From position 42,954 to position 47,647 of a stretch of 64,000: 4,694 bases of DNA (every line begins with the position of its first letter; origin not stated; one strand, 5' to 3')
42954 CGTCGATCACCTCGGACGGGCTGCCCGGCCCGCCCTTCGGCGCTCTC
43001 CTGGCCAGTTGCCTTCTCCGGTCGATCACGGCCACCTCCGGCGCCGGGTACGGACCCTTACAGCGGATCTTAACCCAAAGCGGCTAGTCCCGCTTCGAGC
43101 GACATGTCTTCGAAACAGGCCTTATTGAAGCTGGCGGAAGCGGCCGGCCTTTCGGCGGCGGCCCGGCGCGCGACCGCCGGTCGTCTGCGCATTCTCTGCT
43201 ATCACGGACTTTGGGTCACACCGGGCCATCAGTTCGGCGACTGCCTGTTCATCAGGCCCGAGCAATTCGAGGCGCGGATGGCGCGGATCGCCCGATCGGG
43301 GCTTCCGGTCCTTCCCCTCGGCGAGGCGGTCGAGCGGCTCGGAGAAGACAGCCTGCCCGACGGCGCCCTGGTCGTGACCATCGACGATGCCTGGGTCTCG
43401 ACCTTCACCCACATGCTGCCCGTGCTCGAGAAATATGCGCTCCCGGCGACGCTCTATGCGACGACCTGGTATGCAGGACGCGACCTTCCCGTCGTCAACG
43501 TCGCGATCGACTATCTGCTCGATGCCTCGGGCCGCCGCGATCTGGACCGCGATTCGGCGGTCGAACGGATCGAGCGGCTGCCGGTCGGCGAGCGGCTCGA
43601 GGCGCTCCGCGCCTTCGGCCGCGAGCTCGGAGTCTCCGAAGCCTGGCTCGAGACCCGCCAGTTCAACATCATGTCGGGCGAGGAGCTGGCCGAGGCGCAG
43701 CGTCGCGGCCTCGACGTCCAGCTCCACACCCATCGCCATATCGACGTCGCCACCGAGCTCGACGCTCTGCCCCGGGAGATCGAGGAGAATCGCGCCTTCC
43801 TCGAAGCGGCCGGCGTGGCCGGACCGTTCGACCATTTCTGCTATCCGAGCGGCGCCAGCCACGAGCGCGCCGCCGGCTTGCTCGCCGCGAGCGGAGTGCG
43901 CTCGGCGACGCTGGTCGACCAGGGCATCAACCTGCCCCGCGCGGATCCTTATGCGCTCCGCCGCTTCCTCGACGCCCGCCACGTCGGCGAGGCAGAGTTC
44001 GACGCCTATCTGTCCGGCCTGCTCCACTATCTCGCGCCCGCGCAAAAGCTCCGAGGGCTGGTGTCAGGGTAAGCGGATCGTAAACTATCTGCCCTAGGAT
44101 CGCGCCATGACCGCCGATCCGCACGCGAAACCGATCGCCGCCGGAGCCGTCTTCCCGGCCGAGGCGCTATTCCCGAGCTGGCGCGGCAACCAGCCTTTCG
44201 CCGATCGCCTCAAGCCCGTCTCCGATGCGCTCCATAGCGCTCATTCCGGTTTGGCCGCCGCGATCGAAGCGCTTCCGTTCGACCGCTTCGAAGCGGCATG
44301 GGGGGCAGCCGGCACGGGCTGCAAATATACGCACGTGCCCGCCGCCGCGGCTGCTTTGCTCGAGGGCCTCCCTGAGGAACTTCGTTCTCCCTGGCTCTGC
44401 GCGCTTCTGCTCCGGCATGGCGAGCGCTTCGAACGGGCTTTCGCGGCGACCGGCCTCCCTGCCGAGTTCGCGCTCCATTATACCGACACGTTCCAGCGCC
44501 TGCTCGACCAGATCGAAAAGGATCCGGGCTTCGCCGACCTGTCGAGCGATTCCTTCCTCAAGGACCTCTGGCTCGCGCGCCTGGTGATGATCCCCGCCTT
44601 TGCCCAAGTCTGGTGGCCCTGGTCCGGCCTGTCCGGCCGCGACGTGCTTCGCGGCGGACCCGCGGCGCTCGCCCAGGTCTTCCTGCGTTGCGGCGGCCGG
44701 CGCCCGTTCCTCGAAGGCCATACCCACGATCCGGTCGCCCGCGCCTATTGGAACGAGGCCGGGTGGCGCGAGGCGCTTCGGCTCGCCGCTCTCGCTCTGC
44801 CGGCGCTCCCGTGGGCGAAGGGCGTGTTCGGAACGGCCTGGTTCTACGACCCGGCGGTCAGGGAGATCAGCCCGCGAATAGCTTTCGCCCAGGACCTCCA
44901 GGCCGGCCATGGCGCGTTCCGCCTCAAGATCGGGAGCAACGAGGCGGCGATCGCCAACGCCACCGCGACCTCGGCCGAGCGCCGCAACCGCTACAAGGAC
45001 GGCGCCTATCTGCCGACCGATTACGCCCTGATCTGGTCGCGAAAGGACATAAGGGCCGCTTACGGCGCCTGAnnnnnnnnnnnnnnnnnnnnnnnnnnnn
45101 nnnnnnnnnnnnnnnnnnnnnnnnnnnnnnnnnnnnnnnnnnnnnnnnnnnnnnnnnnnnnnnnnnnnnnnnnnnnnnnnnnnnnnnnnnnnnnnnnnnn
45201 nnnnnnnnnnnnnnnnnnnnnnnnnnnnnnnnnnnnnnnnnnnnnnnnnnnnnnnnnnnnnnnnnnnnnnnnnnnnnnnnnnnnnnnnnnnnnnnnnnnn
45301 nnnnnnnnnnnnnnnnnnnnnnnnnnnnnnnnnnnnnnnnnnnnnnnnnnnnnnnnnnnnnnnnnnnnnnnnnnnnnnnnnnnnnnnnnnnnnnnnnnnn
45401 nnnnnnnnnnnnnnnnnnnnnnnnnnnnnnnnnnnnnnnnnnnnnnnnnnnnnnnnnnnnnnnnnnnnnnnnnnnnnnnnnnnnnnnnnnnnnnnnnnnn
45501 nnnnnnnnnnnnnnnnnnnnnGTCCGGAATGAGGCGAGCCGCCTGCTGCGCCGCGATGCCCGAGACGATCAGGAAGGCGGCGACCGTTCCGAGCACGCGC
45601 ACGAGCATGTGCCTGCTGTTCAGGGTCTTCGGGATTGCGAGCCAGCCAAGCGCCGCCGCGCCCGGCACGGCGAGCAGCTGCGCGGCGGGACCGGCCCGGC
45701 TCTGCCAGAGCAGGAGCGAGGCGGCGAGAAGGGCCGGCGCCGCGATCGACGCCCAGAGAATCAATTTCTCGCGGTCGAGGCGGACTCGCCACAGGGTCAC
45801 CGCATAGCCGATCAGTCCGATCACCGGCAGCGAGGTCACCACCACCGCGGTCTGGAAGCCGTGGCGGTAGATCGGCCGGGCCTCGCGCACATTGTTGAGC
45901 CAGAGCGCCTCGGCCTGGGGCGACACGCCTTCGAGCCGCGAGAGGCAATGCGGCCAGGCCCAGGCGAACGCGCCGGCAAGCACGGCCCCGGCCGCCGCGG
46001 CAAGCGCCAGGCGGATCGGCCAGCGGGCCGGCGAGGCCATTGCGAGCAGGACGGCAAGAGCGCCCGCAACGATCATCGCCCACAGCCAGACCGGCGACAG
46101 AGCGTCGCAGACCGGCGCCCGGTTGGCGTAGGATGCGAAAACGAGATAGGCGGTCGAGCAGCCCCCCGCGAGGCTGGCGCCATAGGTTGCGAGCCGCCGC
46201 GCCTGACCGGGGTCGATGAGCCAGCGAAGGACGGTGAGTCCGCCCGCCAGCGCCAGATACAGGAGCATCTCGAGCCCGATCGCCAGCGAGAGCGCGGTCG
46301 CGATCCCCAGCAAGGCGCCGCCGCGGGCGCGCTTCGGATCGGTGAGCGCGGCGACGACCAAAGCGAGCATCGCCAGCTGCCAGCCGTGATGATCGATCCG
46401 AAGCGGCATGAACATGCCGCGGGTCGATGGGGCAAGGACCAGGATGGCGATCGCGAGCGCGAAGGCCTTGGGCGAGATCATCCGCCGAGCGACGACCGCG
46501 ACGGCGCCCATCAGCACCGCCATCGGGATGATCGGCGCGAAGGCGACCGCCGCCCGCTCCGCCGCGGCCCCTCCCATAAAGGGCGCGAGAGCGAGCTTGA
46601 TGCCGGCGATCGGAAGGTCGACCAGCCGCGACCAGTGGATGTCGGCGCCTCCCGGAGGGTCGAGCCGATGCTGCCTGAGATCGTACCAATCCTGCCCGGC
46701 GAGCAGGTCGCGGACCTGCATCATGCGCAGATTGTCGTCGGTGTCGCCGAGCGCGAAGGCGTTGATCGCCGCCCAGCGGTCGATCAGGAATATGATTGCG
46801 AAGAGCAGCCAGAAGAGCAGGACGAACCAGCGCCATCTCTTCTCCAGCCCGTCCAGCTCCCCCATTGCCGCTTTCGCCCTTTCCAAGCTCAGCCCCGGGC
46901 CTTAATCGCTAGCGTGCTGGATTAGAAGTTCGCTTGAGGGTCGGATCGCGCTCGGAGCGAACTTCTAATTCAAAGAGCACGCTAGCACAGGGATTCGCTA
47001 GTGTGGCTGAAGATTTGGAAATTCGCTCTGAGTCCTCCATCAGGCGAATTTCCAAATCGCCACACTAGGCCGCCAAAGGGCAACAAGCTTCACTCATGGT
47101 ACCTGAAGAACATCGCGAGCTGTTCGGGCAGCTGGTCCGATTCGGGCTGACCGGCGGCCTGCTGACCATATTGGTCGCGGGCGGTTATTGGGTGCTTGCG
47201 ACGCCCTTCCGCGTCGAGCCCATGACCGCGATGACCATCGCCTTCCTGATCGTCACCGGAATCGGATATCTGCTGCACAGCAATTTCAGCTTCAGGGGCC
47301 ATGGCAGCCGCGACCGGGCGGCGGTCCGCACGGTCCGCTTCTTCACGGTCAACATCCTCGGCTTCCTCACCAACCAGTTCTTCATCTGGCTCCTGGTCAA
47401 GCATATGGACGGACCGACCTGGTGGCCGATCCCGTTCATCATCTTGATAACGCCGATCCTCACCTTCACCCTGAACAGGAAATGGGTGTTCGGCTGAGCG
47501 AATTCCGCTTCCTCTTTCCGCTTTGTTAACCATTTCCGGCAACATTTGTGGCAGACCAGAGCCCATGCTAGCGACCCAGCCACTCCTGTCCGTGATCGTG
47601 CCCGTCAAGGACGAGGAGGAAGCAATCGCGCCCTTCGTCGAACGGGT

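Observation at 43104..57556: Envelope glycan cluster unusually rich in GT-C-type membrane glycosyltransferases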

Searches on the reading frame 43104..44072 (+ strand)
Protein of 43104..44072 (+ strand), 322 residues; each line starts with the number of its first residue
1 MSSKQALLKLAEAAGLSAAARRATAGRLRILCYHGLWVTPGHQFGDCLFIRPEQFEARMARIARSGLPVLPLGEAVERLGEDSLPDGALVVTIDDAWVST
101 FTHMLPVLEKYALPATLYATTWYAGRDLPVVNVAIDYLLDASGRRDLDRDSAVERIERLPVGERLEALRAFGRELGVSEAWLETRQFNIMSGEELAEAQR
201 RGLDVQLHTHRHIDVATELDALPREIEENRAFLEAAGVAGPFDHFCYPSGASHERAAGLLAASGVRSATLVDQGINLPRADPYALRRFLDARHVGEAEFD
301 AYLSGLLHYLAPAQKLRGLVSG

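Call 4: search_protein_families(library=pfam, proteins=[window:43104-44072:+], max_evalue=0.01)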
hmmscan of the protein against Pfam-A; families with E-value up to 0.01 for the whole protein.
window:43104-44072:+ (322 aa): 1 family
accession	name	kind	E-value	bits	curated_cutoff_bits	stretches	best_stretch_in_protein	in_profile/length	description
PF01522.26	Polysacc_deac_1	-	8.1e-14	52.1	23.1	1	85-266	5-122/124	Polysaccharide deacetylase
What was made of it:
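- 43104..44072 (+): NodB-type polysaccharide deacetylase, 322 aa. No signal peptide or TM segment was seen. It belongs to a separate two-gene cassette and its membership of the system is doubtful. PF01522, 8e-14 (call 4).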

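Call 7: search_protein_families(library=ncbifam, proteins=[window:43104-44072:+], max_evalue=0.1)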
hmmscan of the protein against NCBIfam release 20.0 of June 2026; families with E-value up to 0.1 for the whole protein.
window:43104-44072:+ (322 aa): 5 families
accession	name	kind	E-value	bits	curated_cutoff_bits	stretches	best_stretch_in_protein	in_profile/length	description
TIGR03938.2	deacetyl_PgaB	equivalog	4.5e-08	31.8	321.9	1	28-119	3-96/621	poly-beta-1,6-N-acetyl-D-glucosamine N-deacetylase PgaB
NF011177.0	PRK14582.1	equivalog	0.00014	20.3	923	1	76-117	95-137/671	poly-beta-1,6-N-acetyl-D-glucosamine N-deacetylase PgaB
NF050820.1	PolSacchBiosHfsH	equivalog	0.00053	19.7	400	1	192-262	83-153/249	oligosaccharide deacetylase HfsH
NF011176.0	PRK14581.1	equivalog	0.0059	14.8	1091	1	78-119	98-139/673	poly-beta-1,6-N-acetyl-D-glucosamine N-deacetylase PgaB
TIGR03933.1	PIA_icaB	equivalog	0.01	15.4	248.35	1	50-125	35-110/245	intercellular adhesin biosynthesis polysaccharide N-deacetylase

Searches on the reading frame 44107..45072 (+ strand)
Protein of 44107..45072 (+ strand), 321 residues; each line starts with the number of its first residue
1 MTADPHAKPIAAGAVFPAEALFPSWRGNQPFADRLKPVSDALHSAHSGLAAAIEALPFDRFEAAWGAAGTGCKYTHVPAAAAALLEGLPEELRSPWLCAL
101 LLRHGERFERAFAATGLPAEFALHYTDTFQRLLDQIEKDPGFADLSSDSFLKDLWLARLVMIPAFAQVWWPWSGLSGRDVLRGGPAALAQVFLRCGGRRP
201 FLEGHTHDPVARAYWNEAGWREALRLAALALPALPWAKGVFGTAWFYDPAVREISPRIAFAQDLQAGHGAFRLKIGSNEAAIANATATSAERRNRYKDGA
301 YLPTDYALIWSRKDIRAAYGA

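Call 4: search_protein_families(library=pfam, proteins=[window:44107-45072:+], max_evalue=0.01)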
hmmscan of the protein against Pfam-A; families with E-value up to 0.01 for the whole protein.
window:44107-45072:+ (321 aa): 0 families

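Call 7: search_protein_families(library=ncbifam, proteins=[window:44107-45072:+], max_evalue=0.1)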
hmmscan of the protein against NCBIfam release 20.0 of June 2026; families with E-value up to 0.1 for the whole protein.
window:44107-45072:+ (321 aa): 0 families

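Call 47: find_related_loci(query=window:44107-45072:+, collection=genome_contigs, flank=8000)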
Query window:44107-45072:+ (321 aa) in genome_contigs; peptide patterns used: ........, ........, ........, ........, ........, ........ (x = any residue, [..] = any of these).
62 stretches matched a pattern; 10 encode a relative of the query (tblastn E <= 1e-3); 10 distinct loci.
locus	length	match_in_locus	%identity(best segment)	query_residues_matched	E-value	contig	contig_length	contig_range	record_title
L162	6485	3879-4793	71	17-321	5e-142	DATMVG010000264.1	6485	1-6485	MAG TPA_asm: Allosphingosinicella sp. isolate SMAG_U13062 k141_43114, whole genome shotgun sequence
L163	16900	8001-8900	73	14-313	4e-142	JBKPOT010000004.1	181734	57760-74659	MAG: Pseudomonadota bacterium isolate GS_HAYS_MAG_00007 GS_HAYS_000000231977, whole genome shotgun sequence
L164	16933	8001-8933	71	11-321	5e-131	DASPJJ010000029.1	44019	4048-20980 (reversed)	MAG TPA_asm: Allosphingosinicella sp. isolate SMAG_U12006 k141_446207, whole genome shotgun sequence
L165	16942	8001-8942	65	8-321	2e-130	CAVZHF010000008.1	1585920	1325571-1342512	MAG: uncultured Alphaproteobacteria bacterium isolate MFD04651.bin.2.168 genome assembly, contig: contig_2852, whole gen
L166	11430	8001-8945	68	1-321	4e-128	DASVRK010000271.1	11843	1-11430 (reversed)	MAG TPA_asm: Allosphingosinicella sp. isolate SMAG_U3234 k141_430091, whole genome shotgun sequence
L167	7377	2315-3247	71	11-321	8e-128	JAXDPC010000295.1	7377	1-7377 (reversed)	MAG: Sphingomonadales bacterium isolate BP_702 scaffold_3187075, whole genome shotgun sequence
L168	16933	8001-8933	71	11-321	9e-125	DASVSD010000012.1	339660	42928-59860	MAG TPA_asm: Allosphingosinicella sp. isolate SMAG_U3253 k141_1068735, whole genome shotgun sequence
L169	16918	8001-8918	70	16-321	6e-124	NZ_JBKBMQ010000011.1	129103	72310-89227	MAG: Allosphingosinicella sp. isolate 21I_069.bin.14 NODE_187_length_129103_cov_9.500636, whole genome shotgun sequence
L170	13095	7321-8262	65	7-320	3e-118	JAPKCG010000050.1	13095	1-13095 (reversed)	MAG: Sphingomonas bacterium isolate ANT-58 NODE_2701_length_13095_cov_4.828451, whole genome shotgun sequence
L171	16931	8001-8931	82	9-321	9e-111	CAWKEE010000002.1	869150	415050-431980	MAG: uncultured Alphaproteobacteria bacterium isolate MFD09206.bin.1.206 genome assembly, contig: contig_20001, whole ge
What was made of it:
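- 44107..45072 (+): Unknown soluble protein, 321 aa, the obligate partner of the deacetylase. It is found only in about 10 Allosphingosinicella-like genomes (call 47).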

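Call 50: search_protein_families(library=pfam, proteins=[L168:1646-3310:-, L168:3414-4190:-, L168:4327-5793:+, L168:5777-6196:-, L168:6207-6914:-, L168:6976-7995:+, L168:7989-8936:+, L168:10370-11905:-, L168:12093-14168:-, L169:8926-10371:-], max_evalue=0.001)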
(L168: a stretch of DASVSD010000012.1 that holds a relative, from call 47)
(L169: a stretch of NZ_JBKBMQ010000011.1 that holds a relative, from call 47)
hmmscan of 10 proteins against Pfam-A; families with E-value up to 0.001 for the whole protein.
L168:1646-3310:- (554 aa): 5 families
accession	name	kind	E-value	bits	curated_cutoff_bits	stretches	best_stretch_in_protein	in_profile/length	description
PF22505.1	RNase_J_b_CASP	-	2.7e-35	121.3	27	1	231-354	1-126/126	Ribonuclease J, beta-CASP domain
PF00753.33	Lactamase_B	-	4.6e-12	46.7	22.7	1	37-171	14-149/196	Metallo-beta-lactamase superfamily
PF12706.13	Lactamase_B_2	-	1.9e-10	41.1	27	1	71-176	28-147/200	Beta-lactamase superfamily domain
PF07521.17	RMMBL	-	3.2e-10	40.3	21.6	1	370-413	12-57/63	Zn-dependent metallo-hydrolase RNA specificity domain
PF17770.6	RNase_J_C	-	1e-09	39.7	23.8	1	459-552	2-100/102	Ribonuclease J C-terminal domain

L168:3414-4190:- (258 aa): 1 family
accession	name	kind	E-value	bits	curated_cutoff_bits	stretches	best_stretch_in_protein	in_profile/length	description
PF03309.20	Pan_kinase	-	1.2e-72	244.5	24.7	1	2-209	1-205/205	Type III pantothenate kinase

L168:4327-5793:+ (488 aa): 6 families
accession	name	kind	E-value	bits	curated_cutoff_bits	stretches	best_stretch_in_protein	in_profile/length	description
PF12796.13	Ank_2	-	3.3e-23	82.5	27.3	2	140-199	12-69/90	Ankyrin repeats (3 copies)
PF00023.36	Ank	-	1.7e-13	50.4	21.1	0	160-181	5-26/33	Ankyrin repeat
PF13606.12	Ank_3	-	1.1e-12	47.2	22.3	0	430-452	4-26/30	Ankyrin repeat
PF13637.12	Ank_4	-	3.1e-11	43.6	22.7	0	399-448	3-50/50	Ankyrin repeats (many copies)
PF24521.3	Ank_KRIT1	-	1e-08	35.4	80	0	90-212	21-140/149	KRIT1 ankyrin-repeats domain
PF13857.12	Ank_5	-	1.3e-08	35.4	27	0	160-194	19-53/56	Ankyrin repeats (many copies)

L168:5777-6196:- (139 aa): 0 families

L168:6207-6914:- (235 aa): 3 families
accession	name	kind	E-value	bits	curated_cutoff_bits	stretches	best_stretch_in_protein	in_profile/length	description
PF03099.24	BPL_LplA_LipB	-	4.5e-17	62.7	21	1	41-135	29-133/133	Biotin/lipoate A/B protein ligase family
PF02237.23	BPL_C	-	6.1e-07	29.7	21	1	203-234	16-47/48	Biotin protein ligase C terminal domain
PF16917.10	BPL_LplA_LipB_2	-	0.00064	19.8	27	0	99-187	80-182/183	Biotin/lipoate A/B protein ligase family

L168:6976-7995:+ (339 aa): 1 family
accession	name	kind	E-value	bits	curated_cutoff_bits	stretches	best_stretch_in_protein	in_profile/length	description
PF01522.26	Polysacc_deac_1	-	1.4e-14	54.6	23.1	1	83-266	3-122/124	Polysaccharide deacetylase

L168:7989-8936:+ (315 aa): 0 families

L168:10370-11905:- (511 aa): 2 families
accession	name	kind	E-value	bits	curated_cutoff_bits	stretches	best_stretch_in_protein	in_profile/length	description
PF00361.26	Proton_antipo_M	-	1.4e-87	294.1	21.5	1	128-413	1-291/294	NADH:quinone oxidoreductase/Mrp antiporter, TM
PF01059.23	Oxidored_q5_N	-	0.00027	21.4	22.7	1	72-122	53-103/110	NADH-ubiquinone oxidoreductase chain 4, amino terminus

L168:12093-14168:- (691 aa): 3 families
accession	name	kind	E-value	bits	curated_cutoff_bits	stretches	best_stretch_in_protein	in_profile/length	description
PF00361.26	Proton_antipo_M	-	3.1e-82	276.5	21.5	1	132-436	1-290/294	NADH:quinone oxidoreductase/Mrp antiporter, TM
PF00662.26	Proton_antipo_N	-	4.5e-21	74.9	24.5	1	66-116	1-51/51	NADH-Ubiquinone oxidoreductase (complex I), chain 5 N-terminus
PF06455.17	NADH5_C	-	1.5e-14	54.4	28.2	1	565-683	60-176/181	NADH dehydrogenase subunit 5 C-terminus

L169:8926-10371:- (481 aa): 1 family
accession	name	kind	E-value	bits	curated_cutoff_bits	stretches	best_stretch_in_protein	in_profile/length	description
PF00361.26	Proton_antipo_M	-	4e-82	276.2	21.5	1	125-419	1-294/294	NADH:quinone oxidoreductase/Mrp antiporter, TM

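Call 77: search_solved_structures(query=window:44107-45072:+, max_evalue=10)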
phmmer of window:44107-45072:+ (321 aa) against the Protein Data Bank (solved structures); distinct sequences matched with E-value up to 10: 2.
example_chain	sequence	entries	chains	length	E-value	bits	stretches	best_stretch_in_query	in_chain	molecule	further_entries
5mni_E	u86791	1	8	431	1.7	11.1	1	206-307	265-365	Glucose-1-phosphate adenylyltransferase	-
5l6s_A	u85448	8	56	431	1.7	11.1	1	206-307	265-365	Glucose-1-phosphate adenylyltransferase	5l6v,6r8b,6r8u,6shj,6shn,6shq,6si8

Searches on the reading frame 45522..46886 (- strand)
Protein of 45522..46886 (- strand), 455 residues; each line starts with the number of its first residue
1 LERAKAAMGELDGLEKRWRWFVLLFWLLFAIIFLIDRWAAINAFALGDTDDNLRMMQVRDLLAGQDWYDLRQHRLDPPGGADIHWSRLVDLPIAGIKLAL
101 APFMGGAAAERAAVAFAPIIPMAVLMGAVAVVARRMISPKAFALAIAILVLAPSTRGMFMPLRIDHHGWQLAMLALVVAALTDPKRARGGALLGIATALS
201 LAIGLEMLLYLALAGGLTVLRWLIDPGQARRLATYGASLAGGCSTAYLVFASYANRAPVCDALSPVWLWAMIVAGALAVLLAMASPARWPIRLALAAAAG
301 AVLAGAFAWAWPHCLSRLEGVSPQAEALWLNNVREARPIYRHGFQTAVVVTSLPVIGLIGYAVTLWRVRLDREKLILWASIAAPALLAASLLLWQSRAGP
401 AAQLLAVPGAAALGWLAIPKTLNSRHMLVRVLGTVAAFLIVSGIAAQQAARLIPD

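Call 83: search_solved_structures(query=A5, max_evalue=10, show_alignments=5)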
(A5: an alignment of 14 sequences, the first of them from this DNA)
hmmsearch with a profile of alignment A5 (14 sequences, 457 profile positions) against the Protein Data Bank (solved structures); distinct sequences matched with E-value up to 10: 1.
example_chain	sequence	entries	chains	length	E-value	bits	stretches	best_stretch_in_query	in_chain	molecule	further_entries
6rb2_A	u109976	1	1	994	0.53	12.2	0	332-399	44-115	Sarcoplasmic/endoplasmic reticulum calcium ATPase 1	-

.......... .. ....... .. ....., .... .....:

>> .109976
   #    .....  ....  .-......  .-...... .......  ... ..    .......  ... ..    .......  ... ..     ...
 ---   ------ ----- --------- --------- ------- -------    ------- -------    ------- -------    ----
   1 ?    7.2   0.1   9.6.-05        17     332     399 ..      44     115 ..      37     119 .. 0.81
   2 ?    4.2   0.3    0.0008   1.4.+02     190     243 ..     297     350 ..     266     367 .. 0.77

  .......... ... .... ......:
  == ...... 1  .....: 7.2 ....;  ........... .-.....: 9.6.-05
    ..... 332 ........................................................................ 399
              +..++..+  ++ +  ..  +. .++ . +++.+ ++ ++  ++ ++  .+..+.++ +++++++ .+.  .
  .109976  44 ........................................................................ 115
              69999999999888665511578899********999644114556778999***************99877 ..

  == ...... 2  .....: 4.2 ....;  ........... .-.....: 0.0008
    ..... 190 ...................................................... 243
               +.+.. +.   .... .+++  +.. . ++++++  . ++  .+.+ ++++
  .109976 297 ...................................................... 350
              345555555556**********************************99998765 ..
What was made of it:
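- Tried and rejected: This was meant to align the catalytic motifs to AglB-L. It found no AglB match (call 83), so the residue-level equivalence of the DXD and TIXE motifs stays unproven.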

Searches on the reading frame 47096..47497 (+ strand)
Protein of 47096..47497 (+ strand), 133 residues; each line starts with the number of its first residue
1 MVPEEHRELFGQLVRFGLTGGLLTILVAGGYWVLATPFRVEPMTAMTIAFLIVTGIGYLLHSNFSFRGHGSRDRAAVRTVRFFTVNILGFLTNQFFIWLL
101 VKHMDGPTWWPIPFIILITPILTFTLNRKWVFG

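Call 4: search_protein_families(library=pfam, proteins=[window:47096-47497:+], max_evalue=0.01)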
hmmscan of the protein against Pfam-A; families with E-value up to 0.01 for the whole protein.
window:47096-47497:+ (133 aa): 1 family
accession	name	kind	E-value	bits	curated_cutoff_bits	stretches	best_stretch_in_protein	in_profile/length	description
PF04138.20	GtrA_DPMS_TM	-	6.1e-19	68.8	26.1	1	15-132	1-117/117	GtrA/DPMS, transmembrane domain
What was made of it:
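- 47096..47497 (+): GtrA-family small membrane protein, 133 aa, the proposed flippase for polyprenyl-phosphate sugar. PF04138, 6e-19 (call 4).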
